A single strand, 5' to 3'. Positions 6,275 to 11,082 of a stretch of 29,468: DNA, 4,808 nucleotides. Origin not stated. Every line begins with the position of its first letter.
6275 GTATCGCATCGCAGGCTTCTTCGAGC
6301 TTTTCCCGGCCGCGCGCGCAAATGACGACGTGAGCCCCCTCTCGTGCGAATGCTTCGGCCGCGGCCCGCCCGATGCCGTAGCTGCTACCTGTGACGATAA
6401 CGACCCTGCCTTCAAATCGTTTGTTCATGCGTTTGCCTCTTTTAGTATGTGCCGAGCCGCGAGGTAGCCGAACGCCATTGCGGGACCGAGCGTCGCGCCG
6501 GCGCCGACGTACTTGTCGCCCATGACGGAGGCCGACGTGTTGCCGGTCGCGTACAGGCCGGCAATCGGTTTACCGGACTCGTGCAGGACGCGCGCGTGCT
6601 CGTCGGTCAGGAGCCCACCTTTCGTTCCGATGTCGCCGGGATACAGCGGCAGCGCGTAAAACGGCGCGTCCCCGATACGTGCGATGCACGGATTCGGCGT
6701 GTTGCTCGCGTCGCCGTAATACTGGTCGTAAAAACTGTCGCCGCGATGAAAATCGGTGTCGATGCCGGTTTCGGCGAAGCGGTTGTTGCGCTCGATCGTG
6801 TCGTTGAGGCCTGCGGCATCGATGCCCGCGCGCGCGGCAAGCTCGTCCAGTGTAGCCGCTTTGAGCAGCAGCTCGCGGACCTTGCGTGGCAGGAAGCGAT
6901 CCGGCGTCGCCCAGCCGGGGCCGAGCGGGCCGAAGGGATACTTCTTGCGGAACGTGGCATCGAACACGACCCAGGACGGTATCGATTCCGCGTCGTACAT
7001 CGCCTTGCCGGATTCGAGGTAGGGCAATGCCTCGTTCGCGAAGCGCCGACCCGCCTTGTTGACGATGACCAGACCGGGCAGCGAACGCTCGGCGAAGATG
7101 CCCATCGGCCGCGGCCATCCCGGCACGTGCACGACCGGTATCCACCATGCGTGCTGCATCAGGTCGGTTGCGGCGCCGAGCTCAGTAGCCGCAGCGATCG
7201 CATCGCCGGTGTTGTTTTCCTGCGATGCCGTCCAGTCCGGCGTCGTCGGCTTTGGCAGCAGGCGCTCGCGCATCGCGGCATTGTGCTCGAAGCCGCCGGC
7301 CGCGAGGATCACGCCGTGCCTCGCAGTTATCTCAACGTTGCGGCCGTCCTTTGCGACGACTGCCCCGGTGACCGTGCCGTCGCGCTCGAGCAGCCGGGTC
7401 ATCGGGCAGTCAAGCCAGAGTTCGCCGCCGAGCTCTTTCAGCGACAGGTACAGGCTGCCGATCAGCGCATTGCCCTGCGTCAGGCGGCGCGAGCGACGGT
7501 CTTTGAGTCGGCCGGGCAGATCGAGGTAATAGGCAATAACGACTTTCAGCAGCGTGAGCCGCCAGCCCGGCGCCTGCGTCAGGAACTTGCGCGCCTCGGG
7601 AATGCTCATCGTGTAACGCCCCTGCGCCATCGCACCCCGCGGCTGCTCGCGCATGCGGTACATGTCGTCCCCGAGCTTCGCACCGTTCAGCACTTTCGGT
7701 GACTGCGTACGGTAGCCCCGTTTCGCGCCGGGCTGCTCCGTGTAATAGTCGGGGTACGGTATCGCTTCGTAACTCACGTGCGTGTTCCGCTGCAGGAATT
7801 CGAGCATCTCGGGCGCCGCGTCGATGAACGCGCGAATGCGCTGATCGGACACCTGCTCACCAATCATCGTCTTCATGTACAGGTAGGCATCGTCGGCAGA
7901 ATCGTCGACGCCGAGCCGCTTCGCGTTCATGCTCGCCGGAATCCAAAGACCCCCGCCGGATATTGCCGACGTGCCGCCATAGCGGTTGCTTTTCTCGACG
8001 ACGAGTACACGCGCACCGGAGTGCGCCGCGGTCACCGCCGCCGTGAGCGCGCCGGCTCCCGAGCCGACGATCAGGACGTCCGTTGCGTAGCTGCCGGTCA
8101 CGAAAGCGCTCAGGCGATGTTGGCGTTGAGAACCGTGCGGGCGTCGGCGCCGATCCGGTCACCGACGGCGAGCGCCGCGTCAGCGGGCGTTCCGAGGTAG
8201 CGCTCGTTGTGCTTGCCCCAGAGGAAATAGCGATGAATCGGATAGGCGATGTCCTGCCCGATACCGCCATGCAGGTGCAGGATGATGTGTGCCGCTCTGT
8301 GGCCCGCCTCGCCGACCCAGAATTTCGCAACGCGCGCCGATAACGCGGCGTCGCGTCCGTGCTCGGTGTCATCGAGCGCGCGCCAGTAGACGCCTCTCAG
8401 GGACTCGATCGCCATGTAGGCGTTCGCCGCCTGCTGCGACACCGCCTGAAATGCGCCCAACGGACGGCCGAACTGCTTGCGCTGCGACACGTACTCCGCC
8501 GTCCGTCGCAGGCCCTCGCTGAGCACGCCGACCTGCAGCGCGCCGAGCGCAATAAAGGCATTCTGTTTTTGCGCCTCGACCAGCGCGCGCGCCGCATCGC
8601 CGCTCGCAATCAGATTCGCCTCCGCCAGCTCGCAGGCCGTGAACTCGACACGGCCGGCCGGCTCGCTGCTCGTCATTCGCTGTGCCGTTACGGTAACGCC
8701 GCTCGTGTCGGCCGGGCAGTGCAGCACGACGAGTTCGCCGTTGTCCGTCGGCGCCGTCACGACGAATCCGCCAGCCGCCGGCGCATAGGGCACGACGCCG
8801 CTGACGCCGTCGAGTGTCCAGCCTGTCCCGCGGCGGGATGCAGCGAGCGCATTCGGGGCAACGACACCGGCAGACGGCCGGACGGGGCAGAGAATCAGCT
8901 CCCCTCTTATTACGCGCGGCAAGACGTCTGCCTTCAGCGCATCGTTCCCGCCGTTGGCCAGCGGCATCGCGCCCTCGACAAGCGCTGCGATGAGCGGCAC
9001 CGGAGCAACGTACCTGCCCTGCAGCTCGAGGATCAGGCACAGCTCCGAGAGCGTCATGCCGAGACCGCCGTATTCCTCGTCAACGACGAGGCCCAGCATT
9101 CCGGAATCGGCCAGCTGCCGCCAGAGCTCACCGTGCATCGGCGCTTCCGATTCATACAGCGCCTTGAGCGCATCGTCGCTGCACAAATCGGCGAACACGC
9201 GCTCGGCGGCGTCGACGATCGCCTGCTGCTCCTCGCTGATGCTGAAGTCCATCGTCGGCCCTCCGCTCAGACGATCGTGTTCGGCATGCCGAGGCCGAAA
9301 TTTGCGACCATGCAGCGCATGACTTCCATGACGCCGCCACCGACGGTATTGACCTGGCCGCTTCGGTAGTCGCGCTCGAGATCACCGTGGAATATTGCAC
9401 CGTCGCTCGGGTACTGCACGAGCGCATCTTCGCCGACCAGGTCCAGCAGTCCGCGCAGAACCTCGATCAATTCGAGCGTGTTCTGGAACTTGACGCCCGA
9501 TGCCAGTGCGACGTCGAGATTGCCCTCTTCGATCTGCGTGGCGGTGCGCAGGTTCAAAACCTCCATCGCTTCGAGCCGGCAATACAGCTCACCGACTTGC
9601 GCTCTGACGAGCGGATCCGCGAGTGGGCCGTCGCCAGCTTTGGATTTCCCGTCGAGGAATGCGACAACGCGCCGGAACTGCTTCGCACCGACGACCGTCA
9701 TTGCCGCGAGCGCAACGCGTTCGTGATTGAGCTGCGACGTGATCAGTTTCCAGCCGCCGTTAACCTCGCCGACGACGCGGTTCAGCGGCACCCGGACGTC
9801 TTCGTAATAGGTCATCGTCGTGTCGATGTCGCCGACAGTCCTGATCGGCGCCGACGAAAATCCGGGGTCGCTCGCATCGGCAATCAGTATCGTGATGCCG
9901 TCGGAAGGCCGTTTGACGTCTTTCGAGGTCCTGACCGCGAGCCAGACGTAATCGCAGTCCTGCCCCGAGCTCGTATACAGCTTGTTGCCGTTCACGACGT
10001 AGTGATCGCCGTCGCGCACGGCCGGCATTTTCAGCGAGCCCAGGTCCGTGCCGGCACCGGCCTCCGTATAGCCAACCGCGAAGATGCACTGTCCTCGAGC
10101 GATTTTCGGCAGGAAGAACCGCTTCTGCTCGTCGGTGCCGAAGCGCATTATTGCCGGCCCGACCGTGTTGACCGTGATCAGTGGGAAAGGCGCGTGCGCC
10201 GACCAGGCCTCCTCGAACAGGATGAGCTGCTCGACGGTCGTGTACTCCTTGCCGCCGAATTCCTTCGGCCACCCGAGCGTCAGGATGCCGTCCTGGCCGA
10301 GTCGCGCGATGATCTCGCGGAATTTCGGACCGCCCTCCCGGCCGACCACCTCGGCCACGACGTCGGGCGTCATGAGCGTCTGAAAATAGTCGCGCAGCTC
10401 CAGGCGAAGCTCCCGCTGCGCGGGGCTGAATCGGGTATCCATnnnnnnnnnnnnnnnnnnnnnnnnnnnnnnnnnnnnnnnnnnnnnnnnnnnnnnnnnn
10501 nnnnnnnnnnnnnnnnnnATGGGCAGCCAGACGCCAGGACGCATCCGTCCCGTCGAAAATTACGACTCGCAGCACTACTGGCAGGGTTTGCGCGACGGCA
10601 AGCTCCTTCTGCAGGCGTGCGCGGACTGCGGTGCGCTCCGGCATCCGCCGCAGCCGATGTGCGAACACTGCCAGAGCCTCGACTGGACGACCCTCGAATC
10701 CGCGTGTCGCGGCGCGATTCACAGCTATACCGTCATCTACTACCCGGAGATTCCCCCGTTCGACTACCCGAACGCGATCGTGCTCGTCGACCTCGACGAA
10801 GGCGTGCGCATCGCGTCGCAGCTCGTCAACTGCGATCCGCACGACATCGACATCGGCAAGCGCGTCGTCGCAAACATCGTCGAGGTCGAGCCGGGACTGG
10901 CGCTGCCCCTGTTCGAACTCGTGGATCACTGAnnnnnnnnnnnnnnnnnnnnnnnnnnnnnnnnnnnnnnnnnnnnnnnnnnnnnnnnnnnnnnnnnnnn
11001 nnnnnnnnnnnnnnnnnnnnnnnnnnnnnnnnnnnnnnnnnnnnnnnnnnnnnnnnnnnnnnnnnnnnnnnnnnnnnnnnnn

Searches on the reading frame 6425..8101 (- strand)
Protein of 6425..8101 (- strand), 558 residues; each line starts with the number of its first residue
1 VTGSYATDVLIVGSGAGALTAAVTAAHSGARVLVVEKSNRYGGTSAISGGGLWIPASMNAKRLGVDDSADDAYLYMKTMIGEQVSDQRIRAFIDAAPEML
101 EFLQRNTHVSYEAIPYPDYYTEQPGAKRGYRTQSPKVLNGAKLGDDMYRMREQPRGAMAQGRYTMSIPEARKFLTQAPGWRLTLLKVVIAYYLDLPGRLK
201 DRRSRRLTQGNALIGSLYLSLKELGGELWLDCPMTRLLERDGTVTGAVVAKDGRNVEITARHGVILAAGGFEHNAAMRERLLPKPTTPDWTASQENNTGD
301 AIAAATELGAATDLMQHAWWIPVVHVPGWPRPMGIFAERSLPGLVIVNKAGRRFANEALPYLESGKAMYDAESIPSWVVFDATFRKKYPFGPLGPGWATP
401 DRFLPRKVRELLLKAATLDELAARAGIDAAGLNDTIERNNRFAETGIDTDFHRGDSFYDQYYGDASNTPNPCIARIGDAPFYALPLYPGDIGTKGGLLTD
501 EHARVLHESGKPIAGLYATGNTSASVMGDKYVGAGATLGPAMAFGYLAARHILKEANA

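Call 12: search_protein_families(library=pfam, proteins=[window:6425-8101:-])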
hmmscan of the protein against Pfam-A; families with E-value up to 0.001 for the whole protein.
window:6425-8101:- (558 aa): 7 families
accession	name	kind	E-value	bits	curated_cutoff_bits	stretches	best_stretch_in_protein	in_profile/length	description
PF00890.30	FAD_binding_2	-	2.2e-83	281.2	20.4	1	8-538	1-414/414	FAD binding domain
PF01266.30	DAO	-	1.6e-11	44.8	27.9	1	8-271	1-205/353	FAD dependent oxidoreductase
PF12831.13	FAD_oxidored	-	2.7e-10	40.5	27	1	8-55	1-48/416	FAD dependent oxidoreductase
PF13450.12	NAD_binding_8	-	2.1e-06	28.3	21.9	1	11-45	1-35/68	NAD(P)-binding Rossmann-like domain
PF03486.20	HI0933_like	-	2.3e-06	27.7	50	1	8-51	2-45/244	HI0933-like protein Rossmann domain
PF07992.20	Pyr_redox_2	-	0.00018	21.5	26.1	1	8-40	2-35/291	Pyridine nucleotide-disulphide oxidoreductase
PF01946.23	Thi4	-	0.00065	19.4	26.2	1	6-51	17-61/235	Thi4 family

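Call 34: search_protein_families(library=ncbifam, proteins=[window:6425-8101:-], max_evalue=0.00001)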
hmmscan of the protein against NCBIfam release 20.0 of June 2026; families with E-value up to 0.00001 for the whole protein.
window:6425-8101:- (558 aa): 32 families (the best 25 are shown)
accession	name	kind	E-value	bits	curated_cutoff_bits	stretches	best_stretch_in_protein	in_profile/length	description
NF009478.0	PRK12844.1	equivalog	3.8e-173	576.8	789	1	5-555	7-551/559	3-ketosteroid-delta-1-dehydrogenase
NF005882.1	PRK07843.1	equivalog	6.6e-167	556.2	788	1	7-551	2-546/547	3-oxosteroid 1-dehydrogenase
NF009473.0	PRK12835.1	subfamily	6.7e-162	539.9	837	1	6-556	11-570/585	FAD-binding protein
NF004789.0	PRK06134.1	subfamily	4.7e-149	497.6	747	1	6-554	12-569/581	FAD-dependent oxidoreductase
NF009477.0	PRK12843.1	equivalog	4.5e-144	481.1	758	1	6-557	16-573/578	FAD-dependent oxidoreductase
NF009479.0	PRK12845.1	equivalog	5.8e-125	417.8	793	1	6-552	18-563/566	3-ketosteroid-delta-1-dehydrogenase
NF009476.0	PRK12839.1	equivalog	9.7e-121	403.7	940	1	6-554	8-566/572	FAD-dependent oxidoreductase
NF053677.1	Desat2ChcC2Cyan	equivalog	2.3e-108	363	900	1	7-557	1-556/558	4-oxocyclohex-2-ene-1-carboxylate 5-dehydrogenase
NF053676.1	4oxCHCAChcC1Cy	equivalog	2.2e-103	346.5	1000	1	8-552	3-526/528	4-oxocyclohexanecarboxylate 2-dehydrogenase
NF009474.0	PRK12837.1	equivalog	2.1e-100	337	675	2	197-555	159-511/513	FAD-binding protein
TIGR01813.1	flavo_cyto_c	subfamily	1.8e-50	171.9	285.45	2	205-549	124-443/444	flavocytochrome c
NF005510.0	PRK07121.1-3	subfamily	3.6e-49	167.8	481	2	210-555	179-489/492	FAD-binding protein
NF005511.0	PRK07121.1-4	equivalog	8.3e-49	166.4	466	1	6-555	20-542/553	FAD-binding protein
NF006130.0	PRK08274.1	equivalog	2.9e-46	158.3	369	2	200-550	121-456/467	FAD-dependent tricarballylate dehydrogenase TcuA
NF005512.0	PRK07121.1-5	subfamily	3.5e-36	124.8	812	2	199-551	170-485/489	FAD-binding protein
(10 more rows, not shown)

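Call 84: search_solved_structures(query=window:6425-8101:-, max_evalue=1e-20, show_alignments=1)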
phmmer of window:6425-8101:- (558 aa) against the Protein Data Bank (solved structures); distinct sequences matched with E-value up to 1e-20: 26.
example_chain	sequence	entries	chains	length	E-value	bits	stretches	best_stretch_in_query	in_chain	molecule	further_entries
7p18_A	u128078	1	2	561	4e-167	560.5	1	7-553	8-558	3-oxosteroid 1-dehydrogenase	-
8jbz_AAA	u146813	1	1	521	1e-89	305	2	201-552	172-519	3-ketosteroid dehydrogenase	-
8joj_A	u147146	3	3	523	1e-89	305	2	201-552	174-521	3-ketosteroid dehydrogenase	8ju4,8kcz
4c3x_A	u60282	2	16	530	1.1e-89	304.9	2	201-552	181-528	3-KETOSTEROID DEHYDROGENASE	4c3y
8am8_BBB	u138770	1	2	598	2.2e-41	145.5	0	430-550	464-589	Fumarate reductase/succinate dehydrogenase flavoprotein domain protein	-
8am3_AAA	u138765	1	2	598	3.3e-41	144.9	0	430-550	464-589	Fumarate reductase/succinate dehydrogenase flavoprotein domain protein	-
8am6_AAA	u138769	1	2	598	9.6e-41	143.4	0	430-550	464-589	Fumarate reductase/succinate dehydrogenase flavoprotein domain protein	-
1d4c_A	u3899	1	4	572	1.1e-28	103.5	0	218-551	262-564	FLAVOCYTOCHROME C FUMARATE REDUCTASE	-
1d4d_A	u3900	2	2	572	2e-28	102.7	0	217-551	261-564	FLAVOCYTOCHROME C FUMARATE REDUCTASE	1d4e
1qo8_A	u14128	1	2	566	5.6e-27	97.9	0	208-555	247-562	FLAVOCYTOCHROME C3 FUMARATE REDUCTASE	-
6t85_A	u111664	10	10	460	2.4e-26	95.8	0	214-552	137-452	Urocanate reductase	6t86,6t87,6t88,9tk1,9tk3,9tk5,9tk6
4at0_A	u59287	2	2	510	5.3e-25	91.4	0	209-550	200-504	3-KETOSTEROID-DELTA4-5ALPHA-DEHYDROGENASE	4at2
1jrz_A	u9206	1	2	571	1.3e-24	90.1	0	238-553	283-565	FLAVOCYTOCHROME C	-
1m64_A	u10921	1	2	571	7.9e-24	87.5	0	238-553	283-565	flavocytochrome c3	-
1lj1_A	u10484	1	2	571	9.2e-24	87.3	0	238-553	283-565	flavocytochrome c3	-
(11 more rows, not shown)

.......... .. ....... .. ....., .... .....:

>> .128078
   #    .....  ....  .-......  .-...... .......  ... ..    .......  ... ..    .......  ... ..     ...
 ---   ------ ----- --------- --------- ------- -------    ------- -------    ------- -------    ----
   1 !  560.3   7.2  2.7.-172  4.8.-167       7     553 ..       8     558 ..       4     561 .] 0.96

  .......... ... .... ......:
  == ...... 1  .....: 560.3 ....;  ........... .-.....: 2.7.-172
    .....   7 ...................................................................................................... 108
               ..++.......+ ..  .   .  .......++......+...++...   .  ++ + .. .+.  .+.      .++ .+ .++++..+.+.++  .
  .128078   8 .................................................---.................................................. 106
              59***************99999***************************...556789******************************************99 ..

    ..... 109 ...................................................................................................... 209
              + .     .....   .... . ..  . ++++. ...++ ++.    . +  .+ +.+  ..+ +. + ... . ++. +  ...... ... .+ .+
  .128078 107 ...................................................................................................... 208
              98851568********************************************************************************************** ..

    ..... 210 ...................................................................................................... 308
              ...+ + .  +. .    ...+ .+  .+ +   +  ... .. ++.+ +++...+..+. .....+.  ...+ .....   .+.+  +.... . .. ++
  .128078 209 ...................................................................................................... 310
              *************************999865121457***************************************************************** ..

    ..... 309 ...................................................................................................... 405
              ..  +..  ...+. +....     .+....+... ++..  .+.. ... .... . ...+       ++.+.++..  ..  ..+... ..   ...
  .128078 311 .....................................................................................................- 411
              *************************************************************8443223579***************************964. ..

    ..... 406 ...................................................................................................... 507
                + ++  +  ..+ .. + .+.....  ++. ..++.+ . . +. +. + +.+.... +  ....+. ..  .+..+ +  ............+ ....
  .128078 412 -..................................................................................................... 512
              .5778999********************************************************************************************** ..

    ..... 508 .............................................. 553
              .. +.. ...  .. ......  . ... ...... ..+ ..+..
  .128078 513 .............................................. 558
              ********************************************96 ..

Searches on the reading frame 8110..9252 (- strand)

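Call 12: search_protein_families(library=pfam, proteins=[window:8110-9252:-])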
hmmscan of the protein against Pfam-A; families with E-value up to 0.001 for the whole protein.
window:8110-9252:- (380 aa): 3 families
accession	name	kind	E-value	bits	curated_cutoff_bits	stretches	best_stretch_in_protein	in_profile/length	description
PF00441.29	Acyl-CoA_dh_1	-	1.1e-19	71.5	22.4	1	234-355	16-137/150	Acyl-CoA dehydrogenase, C-terminal domain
PF02771.21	Acyl-CoA_dh_N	-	6.4e-19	68.8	22.9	1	6-118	1-113/113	Acyl-CoA dehydrogenase, N-terminal domain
PF08028.16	Acyl-CoA_dh_2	-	0.00031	21.5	22.7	1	236-343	3-120/134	Acyl-CoA dehydrogenase, C-terminal domain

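Call 34: search_protein_families(library=ncbifam, proteins=[window:8110-9252:-], max_evalue=0.00001)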
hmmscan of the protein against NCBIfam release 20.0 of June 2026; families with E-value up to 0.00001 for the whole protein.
window:8110-9252:- (380 aa): 16 families
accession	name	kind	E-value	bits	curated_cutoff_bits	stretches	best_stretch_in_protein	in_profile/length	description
TIGR03203.1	pimD_small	equivalog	3.8e-39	134.9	652.7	1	2-344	1-353/378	pimeloyl-CoA dehydrogenase small subunit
NF053553.1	prodigi_MBC_PigA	equivalog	1.2e-34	120.1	500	1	1-344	1-356/381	prodigiosin MBC biosynthesis dehydrogenase PigA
NF045652.1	ProlPCPDhRedW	equivalog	6.6e-27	94.3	650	1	41-332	34-339/376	L-prolyl-[peptidyl-carrier protein] dehydrogenase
NF045552.1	GlutCoADH_Des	equivalog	8.2e-25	87.8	470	1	1-343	1-355/387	glutaryl-CoA dehydrogenase Acd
NF042972.1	AcrlCoAredClosAcrC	equivalog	1.6e-24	86.3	640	1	1-355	1-364/378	acryloyl-CoA reductase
NF043006.1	CyhCrbnylCoADH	equivalog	9.9e-23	80.7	650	1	5-349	4-357/380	cyclohexane-1-carbonyl-CoA dehydrogenase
NF050027.1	acylCoADhIpdE2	equivalog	1.1e-22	81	450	2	229-359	177-302/311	acyl-CoA dehydrogenase IpdE2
TIGR03207.1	cyc_hxne_CoA_dh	equivalog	5.7e-21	74.7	575.35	1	6-334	2-339/372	cyclohexanecarboxyl-CoA dehydrogenase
NF042439.1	SulpropCoADesulf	equivalog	5.5e-20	71.4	600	1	44-342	30-345/379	3-sulfinopropanoyl-CoA desulfinase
NF008997.0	PRK12341.1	equivalog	7.8e-20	71.3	537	2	237-342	246-351/382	acyl-CoA dehydrogenase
NF002885.1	PRK03354.1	equivalog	9.9e-15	54.4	540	1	1-342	1-348/378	crotonobetainyl-CoA dehydrogenase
NF058590.1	AcCoDHFadEBacil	equivalog_domain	7.9e-14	51.1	600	1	5-293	21-317/586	acyl-CoA dehydrogenase FadE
NF007000.1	PRK09463.1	subfamily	8e-12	44.3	600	0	4-122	42-160/726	acyl-CoA dehydrogenase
NF009586.0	PRK13026.1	subfamily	3.7e-09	35.4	608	0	218-330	318-430/777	acyl-CoA dehydrogenase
NF052270.1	Staph_DH_FadE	equivalog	1.3e-08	34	600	1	200-367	227-393/400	acyl-CoA dehydrogenase FadE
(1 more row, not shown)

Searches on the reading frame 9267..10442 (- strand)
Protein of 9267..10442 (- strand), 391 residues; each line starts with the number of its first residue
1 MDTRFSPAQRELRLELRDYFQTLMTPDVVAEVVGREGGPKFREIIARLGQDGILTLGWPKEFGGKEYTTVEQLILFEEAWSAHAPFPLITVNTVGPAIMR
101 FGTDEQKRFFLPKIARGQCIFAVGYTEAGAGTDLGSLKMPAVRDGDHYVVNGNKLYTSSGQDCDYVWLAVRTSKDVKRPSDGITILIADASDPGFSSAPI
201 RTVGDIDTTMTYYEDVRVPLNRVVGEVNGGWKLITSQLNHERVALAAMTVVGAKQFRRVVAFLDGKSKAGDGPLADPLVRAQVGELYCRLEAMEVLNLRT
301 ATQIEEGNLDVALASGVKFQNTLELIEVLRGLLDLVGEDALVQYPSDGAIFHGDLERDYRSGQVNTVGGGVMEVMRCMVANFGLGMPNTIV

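Call 12: search_protein_families(library=pfam, proteins=[window:9267-10442:-])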
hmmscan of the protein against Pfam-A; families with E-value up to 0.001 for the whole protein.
window:9267-10442:- (391 aa): 3 families
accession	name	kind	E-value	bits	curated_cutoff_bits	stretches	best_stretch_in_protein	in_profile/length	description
PF02771.21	Acyl-CoA_dh_N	-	1.3e-19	71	22.9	1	7-118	2-113/113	Acyl-CoA dehydrogenase, N-terminal domain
PF00441.29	Acyl-CoA_dh_1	-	1.5e-19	71.1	22.4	1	228-381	1-147/150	Acyl-CoA dehydrogenase, C-terminal domain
PF02770.24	Acyl-CoA_dh_M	-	3.5e-14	53.2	33.3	1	122-215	1-96/97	Acyl-CoA dehydrogenase, middle domain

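Call 34: search_protein_families(library=ncbifam, proteins=[window:9267-10442:-], max_evalue=0.00001)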
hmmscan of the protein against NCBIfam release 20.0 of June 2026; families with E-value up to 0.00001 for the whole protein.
window:9267-10442:- (391 aa): 18 families
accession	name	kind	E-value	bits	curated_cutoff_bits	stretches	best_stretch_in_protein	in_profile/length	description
TIGR03204.1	pimC_large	equivalog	7.6e-45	153.5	623.85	1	4-303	3-304/395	pimeloyl-CoA dehydrogenase large subunit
NF042972.1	AcrlCoAredClosAcrC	equivalog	5.8e-38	130.5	640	1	1-380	1-373/378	acryloyl-CoA reductase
NF008997.0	PRK12341.1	equivalog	4.2e-28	98.5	537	1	1-375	1-368/382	acyl-CoA dehydrogenase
NF045552.1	GlutCoADH_Des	equivalog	1.1e-25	90.7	470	1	2-313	2-316/387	glutaryl-CoA dehydrogenase Acd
NF045652.1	ProlPCPDhRedW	equivalog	1.5e-24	86.5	650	1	38-310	30-309/376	L-prolyl-[peptidyl-carrier protein] dehydrogenase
NF058590.1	AcCoDHFadEBacil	equivalog_domain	7.6e-24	84.2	600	1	13-381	29-408/586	acyl-CoA dehydrogenase FadE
NF043006.1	CyhCrbnylCoADH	equivalog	3.2e-23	82.3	650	1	40-337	36-337/380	cyclohexane-1-carbonyl-CoA dehydrogenase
NF042439.1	SulpropCoADesulf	equivalog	1.5e-22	79.9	600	1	43-386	28-373/379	3-sulfinopropanoyl-CoA desulfinase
TIGR03207.1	cyc_hxne_CoA_dh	equivalog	1.1e-19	70.5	575.35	1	42-380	35-368/372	cyclohexanecarboxyl-CoA dehydrogenase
NF002885.1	PRK03354.1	equivalog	1.3e-18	67.2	540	1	41-375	42-365/378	crotonobetainyl-CoA dehydrogenase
TIGR03203.1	pimD_small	equivalog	6e-17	61.8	652.7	1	36-251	34-249/378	pimeloyl-CoA dehydrogenase small subunit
NF053553.1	prodigi_MBC_PigA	equivalog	2e-15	56.8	500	1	97-307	99-311/381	prodigiosin MBC biosynthesis dehydrogenase PigA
NF007000.1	PRK09463.1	subfamily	7.1e-14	51.1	600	1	44-260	78-316/726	acyl-CoA dehydrogenase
NF037942.1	ac_ACP_DH_MbtN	equivalog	6.3e-12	44.9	700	1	42-380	32-362/376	mycobactin biosynthesis acyl-ACP dehydrogenase MbtN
NF009586.0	PRK13026.1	subfamily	2.1e-11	42.9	608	1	48-142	117-215/777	acyl-CoA dehydrogenase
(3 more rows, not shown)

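Call 86: search_solved_structures(query=window:9267-10442:-, max_evalue=1e-20)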
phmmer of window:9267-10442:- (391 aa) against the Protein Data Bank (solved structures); distinct sequences matched with E-value up to 1e-20: 31.
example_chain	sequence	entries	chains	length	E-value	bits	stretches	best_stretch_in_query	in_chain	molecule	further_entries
6wy8_B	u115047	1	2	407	1.6e-104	353.1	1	1-388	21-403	Acyl-CoA dehydrogenase domain protein Tcur3483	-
6wy9_A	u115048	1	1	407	9.4e-104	350.6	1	1-388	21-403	Acyl-CoA dehydrogenase domain protein Tcur3483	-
4x28_A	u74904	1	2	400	5.9e-96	324.9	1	4-388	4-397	Acyl-CoA dehydrogenase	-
2pg0_A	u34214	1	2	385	5.3e-32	114.4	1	42-251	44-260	Acyl-CoA dehydrogenase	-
1ivh_A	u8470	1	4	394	9.9e-31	110.2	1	6-379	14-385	ISOVALERYL-COA DEHYDROGENASE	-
8sgr_A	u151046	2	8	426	1.3e-30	109.8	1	6-379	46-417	Isovaleryl-CoA dehydrogenase, mitochondrial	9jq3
9jq4_A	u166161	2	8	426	9e-30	107.1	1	6-379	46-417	Isovaleryl-CoA dehydrogenase, mitochondrial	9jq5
8w0t_A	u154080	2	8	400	1.2e-29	106.7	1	5-257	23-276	Long-chain specific acyl-CoA dehydrogenase, mitochondrial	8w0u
3pfd_A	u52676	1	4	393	1.3e-29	106.5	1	15-317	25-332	Acyl-CoA dehydrogenase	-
3oib_A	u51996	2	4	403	1.6e-29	106.3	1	37-381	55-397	Acyl-CoA dehydrogenase | Putative acyl-CoA dehydrogenase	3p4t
8w0z_A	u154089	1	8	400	3e-29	105.3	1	5-257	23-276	Long-chain specific acyl-CoA dehydrogenase, mitochondrial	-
4u83_A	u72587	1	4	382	6.3e-29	104.3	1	7-380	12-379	Acyl-CoA dehydrogenase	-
2z1q_A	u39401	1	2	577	1.4e-28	103.2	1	44-381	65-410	Acyl-CoA dehydrogenase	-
8hk0_A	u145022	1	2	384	2.2e-28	102.5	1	5-375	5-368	Acyl-CoA dehydrogenase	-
3r7k_A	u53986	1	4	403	3.4e-28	101.9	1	38-381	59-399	Probable acyl CoA dehydrogenase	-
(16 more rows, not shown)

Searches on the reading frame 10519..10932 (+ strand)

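Call 12: search_protein_families(library=pfam, proteins=[window:10519-10932:+])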
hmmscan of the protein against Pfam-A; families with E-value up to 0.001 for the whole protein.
window:10519-10932:+ (137 aa): 2 families
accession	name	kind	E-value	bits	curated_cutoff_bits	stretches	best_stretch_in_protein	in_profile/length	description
PF01796.24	OB_ChsH2_C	-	5.7e-14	52.2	27.1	1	63-119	6-63/65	ChsH2, C-terminal OB-fold domain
PF12172.15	zf-ChsH2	-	2.2e-13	50.2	23.2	1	21-56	1-36/37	ChsH2, rubredoxin-like zinc ribbon domain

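Call 34: search_protein_families(library=ncbifam, proteins=[window:10519-10932:+], max_evalue=0.00001)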
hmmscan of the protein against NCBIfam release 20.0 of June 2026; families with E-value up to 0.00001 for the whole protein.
window:10519-10932:+ (137 aa): 1 family
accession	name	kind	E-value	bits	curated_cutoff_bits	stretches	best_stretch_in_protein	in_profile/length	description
NF053627.1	BnzsclthlBbsAGT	equivalog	4.9e-07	29.8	250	1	33-115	40-120/145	benzoylsuccinyl-CoA thiolase subunit BbsA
